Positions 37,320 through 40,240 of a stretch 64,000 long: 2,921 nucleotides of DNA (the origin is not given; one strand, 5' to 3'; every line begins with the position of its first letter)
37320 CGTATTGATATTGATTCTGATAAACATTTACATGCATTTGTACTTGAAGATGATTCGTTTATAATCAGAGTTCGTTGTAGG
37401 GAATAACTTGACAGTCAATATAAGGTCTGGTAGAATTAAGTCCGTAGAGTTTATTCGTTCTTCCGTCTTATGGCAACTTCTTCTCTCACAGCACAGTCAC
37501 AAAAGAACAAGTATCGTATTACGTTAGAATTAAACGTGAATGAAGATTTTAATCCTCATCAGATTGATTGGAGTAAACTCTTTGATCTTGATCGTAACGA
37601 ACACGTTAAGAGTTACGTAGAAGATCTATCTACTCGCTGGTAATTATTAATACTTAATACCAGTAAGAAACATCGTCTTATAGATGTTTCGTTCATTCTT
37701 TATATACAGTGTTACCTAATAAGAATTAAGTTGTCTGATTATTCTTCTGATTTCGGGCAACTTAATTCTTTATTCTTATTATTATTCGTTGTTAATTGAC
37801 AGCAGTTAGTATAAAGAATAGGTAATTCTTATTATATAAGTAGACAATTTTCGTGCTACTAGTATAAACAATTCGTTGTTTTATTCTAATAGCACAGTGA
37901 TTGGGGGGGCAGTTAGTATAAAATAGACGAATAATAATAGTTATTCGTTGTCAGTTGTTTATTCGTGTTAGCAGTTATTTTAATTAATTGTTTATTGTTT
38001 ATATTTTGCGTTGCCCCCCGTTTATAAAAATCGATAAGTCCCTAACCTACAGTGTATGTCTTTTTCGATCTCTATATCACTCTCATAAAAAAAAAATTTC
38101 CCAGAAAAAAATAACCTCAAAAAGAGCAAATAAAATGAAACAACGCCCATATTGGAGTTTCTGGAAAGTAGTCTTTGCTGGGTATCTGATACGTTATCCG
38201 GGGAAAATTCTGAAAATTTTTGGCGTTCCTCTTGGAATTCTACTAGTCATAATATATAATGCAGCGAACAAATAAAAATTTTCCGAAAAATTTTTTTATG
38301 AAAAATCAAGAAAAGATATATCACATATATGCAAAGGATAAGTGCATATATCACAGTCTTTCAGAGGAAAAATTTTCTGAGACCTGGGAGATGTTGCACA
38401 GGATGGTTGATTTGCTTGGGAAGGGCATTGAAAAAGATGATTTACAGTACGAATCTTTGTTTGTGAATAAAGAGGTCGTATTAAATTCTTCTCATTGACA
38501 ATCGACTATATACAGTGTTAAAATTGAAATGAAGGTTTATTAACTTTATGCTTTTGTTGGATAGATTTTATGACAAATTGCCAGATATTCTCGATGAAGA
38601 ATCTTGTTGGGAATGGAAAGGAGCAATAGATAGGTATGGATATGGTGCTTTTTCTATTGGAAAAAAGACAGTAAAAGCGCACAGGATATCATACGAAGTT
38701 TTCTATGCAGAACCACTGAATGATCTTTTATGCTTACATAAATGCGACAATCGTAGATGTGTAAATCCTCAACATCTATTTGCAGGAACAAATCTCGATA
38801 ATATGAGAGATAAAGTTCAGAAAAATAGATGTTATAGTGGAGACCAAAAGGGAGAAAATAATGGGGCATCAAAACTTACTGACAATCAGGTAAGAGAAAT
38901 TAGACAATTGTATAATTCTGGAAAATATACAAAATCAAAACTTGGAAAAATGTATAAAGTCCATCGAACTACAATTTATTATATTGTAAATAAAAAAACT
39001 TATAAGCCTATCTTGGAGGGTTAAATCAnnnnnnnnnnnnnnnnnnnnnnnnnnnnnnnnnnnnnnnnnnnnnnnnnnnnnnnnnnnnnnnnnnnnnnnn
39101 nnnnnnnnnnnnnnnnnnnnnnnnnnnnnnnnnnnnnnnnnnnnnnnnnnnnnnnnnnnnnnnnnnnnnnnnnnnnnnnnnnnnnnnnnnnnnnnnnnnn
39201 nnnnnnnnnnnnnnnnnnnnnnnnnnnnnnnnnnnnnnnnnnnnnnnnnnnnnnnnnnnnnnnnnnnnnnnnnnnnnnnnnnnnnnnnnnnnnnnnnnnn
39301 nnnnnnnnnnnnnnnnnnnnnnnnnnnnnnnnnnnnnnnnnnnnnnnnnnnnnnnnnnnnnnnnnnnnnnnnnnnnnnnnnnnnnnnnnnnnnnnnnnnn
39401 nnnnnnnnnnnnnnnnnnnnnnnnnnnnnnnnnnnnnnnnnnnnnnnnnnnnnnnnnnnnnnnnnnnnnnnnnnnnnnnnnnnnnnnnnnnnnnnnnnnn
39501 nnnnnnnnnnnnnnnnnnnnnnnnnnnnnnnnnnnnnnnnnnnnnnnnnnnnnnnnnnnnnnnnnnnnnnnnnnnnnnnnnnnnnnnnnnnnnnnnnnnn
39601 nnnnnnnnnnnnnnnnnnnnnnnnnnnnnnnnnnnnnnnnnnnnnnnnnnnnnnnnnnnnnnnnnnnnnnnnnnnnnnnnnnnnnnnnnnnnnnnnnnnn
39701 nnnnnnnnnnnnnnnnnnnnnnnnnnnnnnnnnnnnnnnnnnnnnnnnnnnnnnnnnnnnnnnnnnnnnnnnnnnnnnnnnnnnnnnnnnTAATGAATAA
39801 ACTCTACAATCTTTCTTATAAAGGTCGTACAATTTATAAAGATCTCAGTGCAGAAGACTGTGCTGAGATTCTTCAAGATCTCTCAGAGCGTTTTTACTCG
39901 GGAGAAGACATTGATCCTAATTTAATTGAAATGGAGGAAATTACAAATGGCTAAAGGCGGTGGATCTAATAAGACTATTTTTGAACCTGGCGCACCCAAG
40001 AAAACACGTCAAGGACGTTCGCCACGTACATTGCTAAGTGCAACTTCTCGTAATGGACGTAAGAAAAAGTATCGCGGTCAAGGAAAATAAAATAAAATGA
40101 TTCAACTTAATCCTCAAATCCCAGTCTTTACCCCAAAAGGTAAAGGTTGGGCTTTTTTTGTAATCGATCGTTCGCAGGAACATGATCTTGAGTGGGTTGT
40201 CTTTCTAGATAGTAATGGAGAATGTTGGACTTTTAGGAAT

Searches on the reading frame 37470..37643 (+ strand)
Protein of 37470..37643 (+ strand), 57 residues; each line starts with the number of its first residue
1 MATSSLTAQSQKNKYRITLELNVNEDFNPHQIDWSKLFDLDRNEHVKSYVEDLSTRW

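Call 14: search_protein_families(library=phrogs, proteins=[window:37470-37643:+], max_evalue=0.01)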
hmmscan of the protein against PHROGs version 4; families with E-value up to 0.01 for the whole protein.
window:37470-37643:+ (57 aa): 1 family
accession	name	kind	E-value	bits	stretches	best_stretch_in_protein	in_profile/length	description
phrog_12516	-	unknown function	2.7e-22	79.6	1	7-55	5-54/58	-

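Call 15: search_protein_families(library=pfam, proteins=[window:37470-37643:+], max_evalue=0.01)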
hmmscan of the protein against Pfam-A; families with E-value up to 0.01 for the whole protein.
window:37470-37643:+ (57 aa): 0 families

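Call 16: search_dna_similar(query=window:37470-37643:+, collection=phages, mode=protein, max_rows=40, max_evalue=0.001)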
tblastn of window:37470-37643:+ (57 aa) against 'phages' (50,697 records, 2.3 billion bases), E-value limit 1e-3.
Records with a match: 14; places in all: 14; records where one place covers at least 80% of the query: 14.
Best place of each record, by identity: 60-80% 4; <60% 10.
By first word of the organism name: Synechococcus 10; Prochlorococcus 2; Marine 2.
By host as written in the record: Synechococcus sp. MW02 3; Synechococcus sp. WH8017 2; Prochlorococcus sp. MIT9515 2; Synechococcus str. WH8109 2; Synechococcus sp. WH 7803 2; - 2; Synechococcus sp. MIT S9220 1.
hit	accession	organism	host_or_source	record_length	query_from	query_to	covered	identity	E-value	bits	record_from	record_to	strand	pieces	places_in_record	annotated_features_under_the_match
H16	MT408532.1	Synechococcus phage SynMITS9220M01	Synechococcus sp. MIT S9220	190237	8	57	88%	62.3%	2e-12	64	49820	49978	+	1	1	hypothetical protein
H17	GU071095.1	Synechococcus phage S-SM2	Synechococcus sp. WH8017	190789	4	55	91%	58.5%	5e-12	64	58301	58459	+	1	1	hypothetical protein (x2)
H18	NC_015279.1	Synechococcus phage S-SM2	Synechococcus sp. WH8017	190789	4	55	91%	58.5%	5e-12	64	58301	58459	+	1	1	hypothetical protein (x2)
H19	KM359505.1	Prochlorococcus phage P-TIM68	Prochlorococcus sp. MIT9515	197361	4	55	91%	58.5%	8e-11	60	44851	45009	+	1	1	hypothetical protein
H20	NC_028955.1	Prochlorococcus phage P-TIM68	Prochlorococcus sp. MIT9515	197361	4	55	91%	58.5%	8e-11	60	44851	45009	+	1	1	hypothetical protein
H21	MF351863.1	Synechococcus phage Bellamy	Synechococcus str. WH8109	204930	4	57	95%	56.1%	1e-11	62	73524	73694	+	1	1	103: hypothetical protein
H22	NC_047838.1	Synechococcus phage Bellamy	Synechococcus str. WH8109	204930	4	57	95%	56.1%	1e-11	62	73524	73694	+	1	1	103: hypothetical protein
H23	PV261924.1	Synechococcus phage RN05-S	Synechococcus sp. MW02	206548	5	55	89%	58.8%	2e-13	67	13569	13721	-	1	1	hypothetical protein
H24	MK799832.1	Synechococcus phage S-B05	Synechococcus sp. MW02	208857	5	55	89%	58.8%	2e-13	67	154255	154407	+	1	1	hypothetical protein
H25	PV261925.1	Synechococcus phage RB11-B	Synechococcus sp. MW02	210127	5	55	89%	58.8%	2e-13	67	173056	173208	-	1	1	hypothetical protein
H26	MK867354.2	Synechococcus phage S-SCSM1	Synechococcus sp. WH 7803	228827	10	57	84%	60.4%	1e-14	71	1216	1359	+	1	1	hypothetical protein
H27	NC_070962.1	Synechococcus phage S-SCSM1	Synechococcus sp. WH 7803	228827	10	57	84%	60.4%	1e-14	71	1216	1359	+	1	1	hypothetical protein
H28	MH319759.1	Marine virus AG-345-O18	single cell amplified by WGA-X; seawater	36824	10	57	84%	60.0%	5e-11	61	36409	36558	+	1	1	record has no annotation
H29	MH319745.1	Marine virus AG-345-E15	single cell amplified by WGA-X; seawater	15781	2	55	95%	47.4%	1e-10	60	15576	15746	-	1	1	record has no annotation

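Call 17: find_related_loci(query=window:37470-37643:+, collection=viral_contigs, flank=3000)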
Query window:37470-37643:+ (57 aa) in viral_contigs; peptide patterns used: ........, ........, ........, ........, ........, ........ (x = any residue, [..] = any of these).
99 stretches matched a pattern; 62 encode a relative of the query (tblastn E <= 1e-3); 62 distinct loci.
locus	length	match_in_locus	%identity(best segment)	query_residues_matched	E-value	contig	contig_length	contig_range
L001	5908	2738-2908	100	1-57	1e-35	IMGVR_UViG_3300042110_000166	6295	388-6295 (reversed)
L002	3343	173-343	88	1-57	6e-31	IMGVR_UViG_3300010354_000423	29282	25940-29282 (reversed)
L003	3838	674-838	89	1-57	4e-30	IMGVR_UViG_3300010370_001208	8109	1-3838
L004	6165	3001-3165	86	1-57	9e-29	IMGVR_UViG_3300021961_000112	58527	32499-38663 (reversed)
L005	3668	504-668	84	1-57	1e-28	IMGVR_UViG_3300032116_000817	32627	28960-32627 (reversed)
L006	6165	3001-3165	84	1-57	1e-28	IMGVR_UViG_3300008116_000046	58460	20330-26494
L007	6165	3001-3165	86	1-57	2e-28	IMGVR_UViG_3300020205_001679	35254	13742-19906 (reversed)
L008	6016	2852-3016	84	1-57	2e-28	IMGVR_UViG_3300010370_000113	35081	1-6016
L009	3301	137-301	84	1-57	2e-28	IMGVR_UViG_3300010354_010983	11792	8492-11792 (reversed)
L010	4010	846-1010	82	1-57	7e-27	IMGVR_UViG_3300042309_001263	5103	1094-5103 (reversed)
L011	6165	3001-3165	77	1-57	2e-24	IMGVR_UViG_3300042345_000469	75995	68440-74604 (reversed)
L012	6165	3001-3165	77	1-57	2e-24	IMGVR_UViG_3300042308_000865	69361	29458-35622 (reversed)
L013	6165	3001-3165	77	1-57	2e-24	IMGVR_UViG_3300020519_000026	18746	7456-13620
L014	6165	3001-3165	77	1-57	2e-24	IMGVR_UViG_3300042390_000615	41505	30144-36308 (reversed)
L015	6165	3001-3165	77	1-57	3e-24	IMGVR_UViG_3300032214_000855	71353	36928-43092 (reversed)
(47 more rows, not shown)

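Call 45: get_annotated_region(hit=H17, flank=2500)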
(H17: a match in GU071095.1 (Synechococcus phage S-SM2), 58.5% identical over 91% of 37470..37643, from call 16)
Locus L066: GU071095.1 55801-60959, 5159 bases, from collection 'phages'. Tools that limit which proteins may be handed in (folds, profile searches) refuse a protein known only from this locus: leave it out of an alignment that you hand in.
description: Synechococcus phage S-SM2, complete genome.
organism: Synechococcus phage S-SM2 (NCBI taxid 444860)
taxonomy: Viruses; Duplodnaviria; Heunggongvirae; Uroviricota; Caudoviricetes; Kyanoviridae; Nilusvirus; Nilusvirus ssm2
host: Synechococcus sp. WH8017; source: -; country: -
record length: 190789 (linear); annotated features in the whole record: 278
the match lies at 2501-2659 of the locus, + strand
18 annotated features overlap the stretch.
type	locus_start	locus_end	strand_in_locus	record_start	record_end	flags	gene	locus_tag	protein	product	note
CDS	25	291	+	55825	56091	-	-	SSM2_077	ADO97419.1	hypothetical protein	T4-LIKE GC: 81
CDS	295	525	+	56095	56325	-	-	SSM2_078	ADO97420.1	hypothetical protein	T4-LIKE GC: 810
CDS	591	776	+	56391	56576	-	-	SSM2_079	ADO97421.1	hypothetical protein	T4-LIKE GC: 1192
CDS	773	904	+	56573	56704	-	-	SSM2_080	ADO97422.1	hypothetical protein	T4-LIKE GC: 1193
CDS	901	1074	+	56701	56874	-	-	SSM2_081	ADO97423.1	hypothetical protein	T4-LIKE GC: 692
CDS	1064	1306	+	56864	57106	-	-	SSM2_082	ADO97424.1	hypothetical protein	T4-LIKE GC: 1194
CDS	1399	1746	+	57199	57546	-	-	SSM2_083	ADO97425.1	hypothetical protein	T4-LIKE GC: 637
CDS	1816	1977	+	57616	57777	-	-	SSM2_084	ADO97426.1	hypothetical protein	T4-LIKE GC: 1195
CDS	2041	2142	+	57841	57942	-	-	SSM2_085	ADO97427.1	hypothetical protein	T4-LIKE GC: 1196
CDS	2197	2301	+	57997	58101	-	-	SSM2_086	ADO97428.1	hypothetical protein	T4-LIKE GC: 1197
CDS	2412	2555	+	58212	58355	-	-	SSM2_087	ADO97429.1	hypothetical protein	T4-LIKE GC: 1198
CDS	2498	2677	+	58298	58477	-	-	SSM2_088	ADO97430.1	hypothetical protein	T4-LIKE GC: 1199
CDS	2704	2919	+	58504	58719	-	gp90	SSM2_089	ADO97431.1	gp90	T4-LIKE GC: 1200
CDS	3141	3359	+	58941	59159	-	-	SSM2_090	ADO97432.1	hypothetical protein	T4-LIKE GC: 1201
CDS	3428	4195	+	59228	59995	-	-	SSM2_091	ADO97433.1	hypothetical protein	T4-LIKE GC: 102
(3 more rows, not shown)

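Call 46: get_annotated_region(hit=H19, flank=2500)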
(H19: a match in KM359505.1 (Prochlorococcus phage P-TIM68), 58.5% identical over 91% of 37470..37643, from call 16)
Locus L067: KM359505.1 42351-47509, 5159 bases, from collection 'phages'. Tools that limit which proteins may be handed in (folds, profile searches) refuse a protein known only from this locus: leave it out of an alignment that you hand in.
description: Prochlorococcus phage P-TIM68, complete genome.
organism: Prochlorococcus phage P-TIM68 (NCBI taxid 1542477)
taxonomy: Viruses; Duplodnaviria; Heunggongvirae; Uroviricota; Caudoviricetes; Kyanoviridae; Haifavirus; Haifavirus tim68
host: Prochlorococcus sp. MIT9515; source: -; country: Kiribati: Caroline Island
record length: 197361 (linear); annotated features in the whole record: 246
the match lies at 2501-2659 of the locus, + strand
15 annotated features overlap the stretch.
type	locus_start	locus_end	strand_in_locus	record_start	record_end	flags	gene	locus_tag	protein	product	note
CDS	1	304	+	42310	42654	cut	-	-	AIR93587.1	hypothetical protein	-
CDS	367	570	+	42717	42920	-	-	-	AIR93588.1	hypothetical protein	-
CDS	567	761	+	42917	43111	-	-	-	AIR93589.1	hypothetical protein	-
CDS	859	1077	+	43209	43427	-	-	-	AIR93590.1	hypothetical protein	-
CDS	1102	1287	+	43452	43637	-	-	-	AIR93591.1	hypothetical protein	-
CDS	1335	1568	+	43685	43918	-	-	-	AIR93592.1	hypothetical protein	-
CDS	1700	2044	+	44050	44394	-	-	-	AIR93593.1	hypothetical protein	-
CDS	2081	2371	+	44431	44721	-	-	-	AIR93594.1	hypothetical protein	-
CDS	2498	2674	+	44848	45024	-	-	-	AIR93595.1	hypothetical protein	-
CDS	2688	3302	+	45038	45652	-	-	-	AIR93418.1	hypothetical protein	-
CDS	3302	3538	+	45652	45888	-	-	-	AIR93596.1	hypothetical protein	-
CDS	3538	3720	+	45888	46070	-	-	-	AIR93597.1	hypothetical protein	-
CDS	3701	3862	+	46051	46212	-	-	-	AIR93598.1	hypothetical protein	-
CDS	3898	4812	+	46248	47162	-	-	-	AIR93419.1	putative methylase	-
CDS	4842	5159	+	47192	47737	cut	-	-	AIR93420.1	hypothetical protein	-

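Call 47: get_annotated_region(hit=H21, flank=2500)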
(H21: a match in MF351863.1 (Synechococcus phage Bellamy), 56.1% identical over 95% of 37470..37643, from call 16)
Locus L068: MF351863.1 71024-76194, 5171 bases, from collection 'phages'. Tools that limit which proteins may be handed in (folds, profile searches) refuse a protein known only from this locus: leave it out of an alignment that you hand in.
description: Synechococcus phage Bellamy, complete genome.
organism: Synechococcus phage Bellamy (NCBI taxid 2023996)
taxonomy: Viruses; Duplodnaviria; Heunggongvirae; Uroviricota; Caudoviricetes; Kyanoviridae; Bellamyvirus; Bellamyvirus bellamy
host: Synechococcus str. WH8109; source: seawater; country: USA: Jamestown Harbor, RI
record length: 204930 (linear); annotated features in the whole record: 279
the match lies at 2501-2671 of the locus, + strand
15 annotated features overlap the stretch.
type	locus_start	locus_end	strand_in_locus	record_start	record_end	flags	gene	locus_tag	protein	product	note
CDS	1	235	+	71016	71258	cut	95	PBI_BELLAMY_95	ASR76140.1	hypothetical protein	-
CDS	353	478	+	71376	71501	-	96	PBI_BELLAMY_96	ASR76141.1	hypothetical protein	-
CDS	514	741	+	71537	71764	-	97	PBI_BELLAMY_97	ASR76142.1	hypothetical protein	-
CDS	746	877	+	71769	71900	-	98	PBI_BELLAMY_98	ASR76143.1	hypothetical protein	-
CDS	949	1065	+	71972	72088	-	99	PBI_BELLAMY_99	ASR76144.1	hypothetical protein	-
CDS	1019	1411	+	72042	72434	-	100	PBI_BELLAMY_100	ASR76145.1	hypothetical protein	-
CDS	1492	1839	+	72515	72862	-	101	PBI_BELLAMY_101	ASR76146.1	hypothetical protein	-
CDS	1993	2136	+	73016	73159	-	102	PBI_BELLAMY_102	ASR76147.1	hypothetical protein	-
CDS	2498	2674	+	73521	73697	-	103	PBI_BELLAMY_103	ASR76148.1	hypothetical protein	-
CDS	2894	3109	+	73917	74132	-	104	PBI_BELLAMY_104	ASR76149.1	hypothetical protein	-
CDS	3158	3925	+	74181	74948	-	105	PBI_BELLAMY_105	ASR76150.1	hypothetical protein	-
CDS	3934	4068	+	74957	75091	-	106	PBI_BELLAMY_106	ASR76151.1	hypothetical protein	-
CDS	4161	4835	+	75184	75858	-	107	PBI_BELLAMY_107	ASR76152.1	hypothetical protein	-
CDS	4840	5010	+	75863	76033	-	108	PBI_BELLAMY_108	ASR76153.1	hypothetical protein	-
CDS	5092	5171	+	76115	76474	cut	109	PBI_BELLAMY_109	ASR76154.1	baseplate wedge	-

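Call 80: predict_structure(alignment_id=A1)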
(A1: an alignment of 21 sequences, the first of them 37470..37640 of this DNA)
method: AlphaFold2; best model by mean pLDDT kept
length: 57 residues; sequences in the alignment: 21
mean_pLDDT: 73.5   pTM: 0.45
mean pLDDT of the five models: 73.5, 71.7, 69.2, 68.7, 65.7
residues with pLDDT >= 90: 0; 70-90: 43; 50-70: 6; < 50: 8
segments of 3 or more residues with pLDDT < 50: 1-8
pLDDT, mean of each block of 10 residues (from residue 1): 46 81 78 76 85 76
secondary structure, 60 per line:
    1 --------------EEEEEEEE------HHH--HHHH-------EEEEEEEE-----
elements in order: E15-22 H34-37 E45-52

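Call 83: fold_search(model_id=the predicted structure, library=pdb)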
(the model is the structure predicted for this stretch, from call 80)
No match with E <= 0.001 here; weaker rows may still be real.
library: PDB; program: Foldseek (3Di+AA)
matches with E <= 10: 46; with E <= 0.001: 0
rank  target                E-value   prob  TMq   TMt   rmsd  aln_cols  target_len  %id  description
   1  7ecw_E                2.2e+00  0.08  0.24  0.06   9.6        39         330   10  The Csy-AcrIF14-dsDNA complex (released 2021-11-17)
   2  4v19_0                3.3e+00  0.05  0.23  0.14   7.5        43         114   19  Structure of the large subunit of the mammalian mitoribosome, part 1 of 2 (released 2014-10-08)
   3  8oin_BD               3.3e+00  0.04  0.23  0.14   6.9        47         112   23  55S mammalian mitochondrial ribosome with mtRF1 and P-site tRNA (released 2023-06-14)
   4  6vqw_H                3.8e+00  0.04  0.24  0.07   9.9        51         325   12  Type I-F CRISPR-Csy complex with its inhibitor AcrF8 (released 2020-03-11)
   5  5uz9_MODEL_1_E        4.1e+00  0.05  0.23  0.06   9.4        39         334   10  Cryo EM structure of anti-CRISPRs, AcrF1 and AcrF2, bound to type I-F crRNA-guided CRISPR surveillance complex (released 2017-04-26)
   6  6vqv_J                4.1e+00  0.04  0.23  0.06  10.4        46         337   13  Type I-F CRISPR-Csy complex with its inhibitor AcrF9 (released 2020-03-11)
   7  8u5f_A                4.4e+00  0.02  0.20  0.06  10.9        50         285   18  Crystal Structure of Trypsinized Clostridium perfringens Enterotoxin (released 2023-09-27)
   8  5uz9_MODEL_1_D        5.1e+00  0.05  0.25  0.06   9.8        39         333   10  Cryo EM structure of anti-CRISPRs, AcrF1 and AcrF2, bound to type I-F crRNA-guided CRISPR surveillance complex (released 2017-04-26)
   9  7qi6_W                5.1e+00  0.04  0.23  0.14   7.5        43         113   19  Human mitochondrial ribosome in complex with mRNA, A/P- and P/E-tRNAs at 2.98 A resolution (released 2023-05-17)
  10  8u5f_B                5.1e+00  0.01  0.20  0.06  11.0        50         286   18  Crystal Structure of Trypsinized Clostridium perfringens Enterotoxin (released 2023-09-27)
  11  6vqv_G                5.5e+00  0.03  0.23  0.06  10.1        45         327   13  Type I-F CRISPR-Csy complex with its inhibitor AcrF9 (released 2020-03-11)
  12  6vqw_I                5.5e+00  0.03  0.23  0.06  10.1        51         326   12  Type I-F CRISPR-Csy complex with its inhibitor AcrF8 (released 2020-03-11)
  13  7elm_N                5.5e+00  0.04  0.23  0.06   9.6        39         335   10  Structure of Csy-AcrIF24 (released 2022-04-20)
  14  7odr_W                5.5e+00  0.03  0.23  0.14   7.5        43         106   19  State A of the human mitoribosomal large subunit assembly intermediate (released 2021-06-23)
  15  9hcg_W                5.5e+00  0.03  0.23  0.16   6.8        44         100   18  Mouse mitoribosome large subunit assembly intermediate bound to NSUN4, METRF4, MRM2, GTPBP7 and MALSU1-L0R8F8-mt-ACP c (released 2025-06-18)
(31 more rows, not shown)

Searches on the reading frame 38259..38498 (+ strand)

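Call 14: search_protein_families(library=phrogs, proteins=[window:38259-38498:+], max_evalue=0.01)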
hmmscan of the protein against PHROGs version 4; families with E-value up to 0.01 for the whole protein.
window:38259-38498:+ (79 aa): 1 family
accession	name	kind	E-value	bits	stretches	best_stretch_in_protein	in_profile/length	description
phrog_2626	-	unknown function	1.4e-12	48.7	1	14-73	1-53/59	-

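Call 15: search_protein_families(library=pfam, proteins=[window:38259-38498:+], max_evalue=0.01)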
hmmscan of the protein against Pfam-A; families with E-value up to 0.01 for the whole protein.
window:38259-38498:+ (79 aa): 0 families

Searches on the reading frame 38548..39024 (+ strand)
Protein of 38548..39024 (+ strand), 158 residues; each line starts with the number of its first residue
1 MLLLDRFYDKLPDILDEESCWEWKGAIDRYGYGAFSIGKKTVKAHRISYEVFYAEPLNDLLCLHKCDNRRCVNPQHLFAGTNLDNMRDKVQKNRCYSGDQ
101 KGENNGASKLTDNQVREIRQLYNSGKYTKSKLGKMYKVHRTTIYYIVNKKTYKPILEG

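Call 14: search_protein_families(library=phrogs, proteins=[window:38548-39024:+], max_evalue=0.01)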
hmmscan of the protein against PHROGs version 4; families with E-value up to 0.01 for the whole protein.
window:38548-39024:+ (158 aa): 13 families
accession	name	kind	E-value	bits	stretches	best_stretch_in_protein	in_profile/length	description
phrog_59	-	DNA, RNA and nucleotide metabolism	2.3e-28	100.7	1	16-154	154-274/423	HNH endonuclease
phrog_1872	-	DNA, RNA and nucleotide metabolism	3.9e-28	99.5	1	16-114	32-135/166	endonuclease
phrog_826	-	DNA, RNA and nucleotide metabolism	3.8e-22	80.2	1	5-99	72-173/281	HNH endonuclease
phrog_6254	-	DNA, RNA and nucleotide metabolism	3.6e-21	77.1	1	16-150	10-151/154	HNH endonuclease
phrog_3593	-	DNA, RNA and nucleotide metabolism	2e-19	71.1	1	4-94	56-145/210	HNH endonuclease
phrog_1492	-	DNA, RNA and nucleotide metabolism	1.3e-14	55.2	1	17-97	77-167/414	HNH endonuclease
phrog_4842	-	DNA, RNA and nucleotide metabolism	1.4e-08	35.7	1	6-79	66-137/154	HNH endonuclease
phrog_20467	-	DNA, RNA and nucleotide metabolism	1.4e-08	35.6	1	54-153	18-105/112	HNH endonuclease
phrog_517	-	DNA, RNA and nucleotide metabolism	2.7e-06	29.3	1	103-149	79-124/128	HTH DNA binding protein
phrog_6156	-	DNA, RNA and nucleotide metabolism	0.00013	22.4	1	92-153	168-228/261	endonuclease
phrog_125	-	DNA, RNA and nucleotide metabolism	0.00019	22.1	1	100-153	152-206/254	DNA invertase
phrog_29975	-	unknown function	0.00083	20.5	1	73-143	6-71/160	-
phrog_867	-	DNA, RNA and nucleotide metabolism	0.0019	19.1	1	104-149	6-51/220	DNA binding domain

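Call 15: search_protein_families(library=pfam, proteins=[window:38548-39024:+], max_evalue=0.01)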
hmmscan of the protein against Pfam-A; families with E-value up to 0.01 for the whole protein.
window:38548-39024:+ (158 aa): 5 families
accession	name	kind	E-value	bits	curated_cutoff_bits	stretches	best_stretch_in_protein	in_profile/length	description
PF13392.12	HNH_3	-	3.5e-06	27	24.8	1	43-87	2-46/46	HNH endonuclease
PF02796.21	HTH_7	-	3e-05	24.5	23.8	1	108-149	4-44/45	Helix-turn-helix domain of resolvase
PF12824.13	MRP-L20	-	0.00033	21.3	30.4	1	100-150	76-128/164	Mitochondrial ribosomal protein subunit L20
PF04218.19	CENP-B_N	-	0.00044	20.3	21.2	1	110-150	7-46/53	CENP-B N-terminal DNA-binding domain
PF05551.17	zf-His_Me_endon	-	0.003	18.2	27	1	62-89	67-94/131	Zinc-binding loop region of homing endonuclease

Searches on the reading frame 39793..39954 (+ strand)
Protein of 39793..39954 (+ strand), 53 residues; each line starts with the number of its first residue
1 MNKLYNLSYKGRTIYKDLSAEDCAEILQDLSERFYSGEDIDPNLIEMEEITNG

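Call 68: search_protein_families(library=pfam, proteins=[window:39793-39954:+], max_evalue=0.1)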
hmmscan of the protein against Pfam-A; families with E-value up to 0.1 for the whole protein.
window:39793-39954:+ (53 aa): 1 family
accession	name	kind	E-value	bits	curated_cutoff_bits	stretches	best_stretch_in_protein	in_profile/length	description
PF15612.11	WHIM1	-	0.079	13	19.1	1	13-32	15-33/46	WSTF, HB1, Itc1p, MBD9 motif 1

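Call 69: search_protein_families(library=phrogs, proteins=[window:39793-39954:+], max_evalue=0.01)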
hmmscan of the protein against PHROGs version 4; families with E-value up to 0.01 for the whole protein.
window:39793-39954:+ (53 aa): 1 family
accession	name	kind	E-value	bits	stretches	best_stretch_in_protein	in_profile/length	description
phrog_3252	-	unknown function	1.2e-05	25.6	1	1-46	1-46/53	-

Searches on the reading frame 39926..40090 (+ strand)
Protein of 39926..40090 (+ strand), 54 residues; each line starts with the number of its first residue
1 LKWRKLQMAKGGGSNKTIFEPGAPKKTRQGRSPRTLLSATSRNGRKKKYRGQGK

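Call 68: search_protein_families(library=pfam, proteins=[window:39926-40090:+], max_evalue=0.1)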
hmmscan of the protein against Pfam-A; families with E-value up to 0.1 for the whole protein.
window:39926-40090:+ (54 aa): 0 families

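Call 69: search_protein_families(library=phrogs, proteins=[window:39926-40090:+], max_evalue=0.01)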
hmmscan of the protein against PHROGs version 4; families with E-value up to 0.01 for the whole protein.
window:39926-40090:+ (54 aa): 1 family
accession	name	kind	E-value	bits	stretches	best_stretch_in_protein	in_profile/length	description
phrog_516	-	unknown function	6.5e-15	56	1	16-54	10-48/48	-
